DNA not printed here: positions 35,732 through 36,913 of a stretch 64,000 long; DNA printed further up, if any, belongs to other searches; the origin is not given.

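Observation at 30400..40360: A 10-kb accessory island with nuclease, ATPase, small-TM and mobile-element genes between housekeeping blocks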

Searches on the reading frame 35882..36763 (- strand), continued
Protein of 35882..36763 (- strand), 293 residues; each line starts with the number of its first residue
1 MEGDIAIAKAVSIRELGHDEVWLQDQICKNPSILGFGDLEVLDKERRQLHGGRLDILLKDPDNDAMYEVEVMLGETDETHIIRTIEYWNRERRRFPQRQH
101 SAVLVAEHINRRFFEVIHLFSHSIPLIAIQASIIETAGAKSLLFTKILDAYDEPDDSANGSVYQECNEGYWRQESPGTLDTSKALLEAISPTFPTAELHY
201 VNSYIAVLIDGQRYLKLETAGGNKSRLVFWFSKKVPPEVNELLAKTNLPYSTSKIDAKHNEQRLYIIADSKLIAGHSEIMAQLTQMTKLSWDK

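Call 104: search_protein_families(library=pfam, alignment_id=A5, max_evalue=0.00001)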
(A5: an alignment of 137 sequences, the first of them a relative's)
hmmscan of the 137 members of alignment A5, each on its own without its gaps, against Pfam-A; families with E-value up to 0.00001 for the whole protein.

A. member 1, L002:1634-2236:- (201 aa): 1 family
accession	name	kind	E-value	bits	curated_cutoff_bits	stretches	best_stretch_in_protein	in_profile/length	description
PF03703.20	bPH_2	-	1.8e-14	54.2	22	1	99-165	4-72/78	Bacterial PH domain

B. families by the number of members that match (of 137 scanned): 172 families (the first 25 are shown)
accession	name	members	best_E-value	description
PF22117.2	Fer4_Nqo3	4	9.5e-24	NADH-quinone oxidoreductase subunit 3, ferredoxin-like domain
PF00384.28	Molybdopterin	4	4.1e-23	Molybdopterin oxidoreductase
PF10588.14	NADH-G_4Fe-4S_3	4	1e-15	NADH-ubiquinone oxidoreductase-G iron-sulfur binding region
PF07728.20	AAA_5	4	4.9e-12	AAA domain (dynein-related subfamily)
PF22151.2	Fer4_NDSU1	4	4.5e-10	NADH-ubiquinone oxidoreductase NDSU1/NuoG-like, 4Fe-4S domain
PF04879.21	Molybdop_Fe4S4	4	1e-09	Molybdopterin oxidoreductase Fe4S4 domain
PF13191.12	AAA_16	4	1.7e-08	AAA ATPase domain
PF13510.11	Fer2_4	4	1.2e-07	2Fe-2S iron-sulfur cluster binding domain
PF01512.22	Complex1_51K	3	1.5e-46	Nuo51 FMN-binding domain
PF19051.5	GFO_IDH_MocA_C2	3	7.1e-32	Oxidoreductase family, C-terminal alpha/beta domain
PF10589.14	NADH_4Fe-4S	3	1.3e-31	NADH-ubiquinone oxidoreductase-F iron-sulfur binding region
PF14532.12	Sigma54_activ_2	3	3.5e-23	Sigma-54 interaction domain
PF01408.29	GFO_IDH_MocA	3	1e-17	Oxidoreductase family, NAD-binding Rossmann fold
PF00146.26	NADHdh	2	9.8e-116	NADH dehydrogenase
PF00361.26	Proton_antipo_M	2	1.3e-85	NADH:quinone oxidoreductase/Mrp antiporter, TM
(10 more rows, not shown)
